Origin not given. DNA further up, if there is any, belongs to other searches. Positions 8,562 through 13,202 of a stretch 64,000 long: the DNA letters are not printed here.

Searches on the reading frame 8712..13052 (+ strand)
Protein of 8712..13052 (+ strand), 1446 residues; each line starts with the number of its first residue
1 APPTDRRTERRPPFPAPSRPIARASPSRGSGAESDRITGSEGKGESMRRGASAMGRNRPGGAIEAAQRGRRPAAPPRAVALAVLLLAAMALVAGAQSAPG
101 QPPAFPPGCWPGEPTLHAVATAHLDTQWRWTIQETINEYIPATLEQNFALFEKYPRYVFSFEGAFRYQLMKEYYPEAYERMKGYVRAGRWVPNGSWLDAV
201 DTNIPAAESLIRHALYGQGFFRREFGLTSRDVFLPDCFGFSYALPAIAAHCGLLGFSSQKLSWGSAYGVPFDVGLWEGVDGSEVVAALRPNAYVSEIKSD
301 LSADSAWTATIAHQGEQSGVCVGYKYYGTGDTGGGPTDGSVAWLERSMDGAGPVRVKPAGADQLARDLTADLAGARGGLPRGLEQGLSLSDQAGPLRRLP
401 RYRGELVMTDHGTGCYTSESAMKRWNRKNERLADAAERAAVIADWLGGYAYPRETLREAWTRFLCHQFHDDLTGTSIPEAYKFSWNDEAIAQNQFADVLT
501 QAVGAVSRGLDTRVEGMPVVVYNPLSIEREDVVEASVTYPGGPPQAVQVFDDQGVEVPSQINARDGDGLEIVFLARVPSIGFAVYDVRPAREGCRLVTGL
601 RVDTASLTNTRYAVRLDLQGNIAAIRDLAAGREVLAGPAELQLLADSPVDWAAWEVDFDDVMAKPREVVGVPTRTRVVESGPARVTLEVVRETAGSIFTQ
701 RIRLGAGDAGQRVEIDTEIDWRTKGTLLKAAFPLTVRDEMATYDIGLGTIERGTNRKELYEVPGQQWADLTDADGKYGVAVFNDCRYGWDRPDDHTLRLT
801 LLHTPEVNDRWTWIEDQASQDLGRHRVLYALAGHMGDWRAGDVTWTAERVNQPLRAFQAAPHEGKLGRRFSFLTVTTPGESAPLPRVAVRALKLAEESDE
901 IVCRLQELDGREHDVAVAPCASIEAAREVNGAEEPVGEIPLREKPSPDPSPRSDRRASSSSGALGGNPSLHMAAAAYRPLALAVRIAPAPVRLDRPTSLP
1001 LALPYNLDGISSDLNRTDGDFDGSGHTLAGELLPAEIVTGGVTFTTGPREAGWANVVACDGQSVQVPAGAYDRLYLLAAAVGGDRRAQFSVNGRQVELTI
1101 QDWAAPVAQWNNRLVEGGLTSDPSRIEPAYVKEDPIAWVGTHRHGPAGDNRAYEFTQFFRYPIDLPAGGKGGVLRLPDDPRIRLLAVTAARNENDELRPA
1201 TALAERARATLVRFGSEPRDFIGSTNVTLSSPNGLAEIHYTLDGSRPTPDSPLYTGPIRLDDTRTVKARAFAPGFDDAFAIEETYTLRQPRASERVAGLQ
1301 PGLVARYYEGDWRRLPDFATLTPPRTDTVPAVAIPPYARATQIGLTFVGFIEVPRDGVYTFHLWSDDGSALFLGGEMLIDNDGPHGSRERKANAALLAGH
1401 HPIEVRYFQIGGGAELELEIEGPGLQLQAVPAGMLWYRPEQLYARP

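Call 54: search_protein_families(library=pfam, proteins=[window:8712-13052:+], max_evalue=0.00001)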
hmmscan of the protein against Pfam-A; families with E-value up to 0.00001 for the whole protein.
window:8712-13052:+ (1446 aa): 7 families
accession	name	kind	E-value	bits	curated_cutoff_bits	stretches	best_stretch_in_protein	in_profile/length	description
PF01074.27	Glyco_hydro_38N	-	3.2e-43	148.5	25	1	115-370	1-257/270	Glycosyl hydrolases family 38 N-terminal domain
PF07748.19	Glyco_hydro_38C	-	5.7e-39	134.9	25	1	607-807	1-202/206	Glycosyl hydrolases family 38 C-terminal domain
PF09261.16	Alpha-mann_mid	-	1.5e-16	60.7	31.1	1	413-487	4-77/96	Alpha mannosidase middle domain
PF13290.12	CHB_HEX_C_1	-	1.3e-15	57.5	22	1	1223-1275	8-60/67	Chitobiase/beta-hexosaminidase C-terminal domain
PF07691.17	PA14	-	4.1e-15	56.3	24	1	1300-1417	2-130/147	PA14 domain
PF13287.12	Fn3_assoc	-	9e-14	51.8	23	1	1227-1274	1-48/59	Fn3 associated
PF17677.7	Glyco_hydro38C2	-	6e-06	26.7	22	0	887-940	2-55/72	Glycosyl hydrolases family 38 C-terminal beta sandwich domain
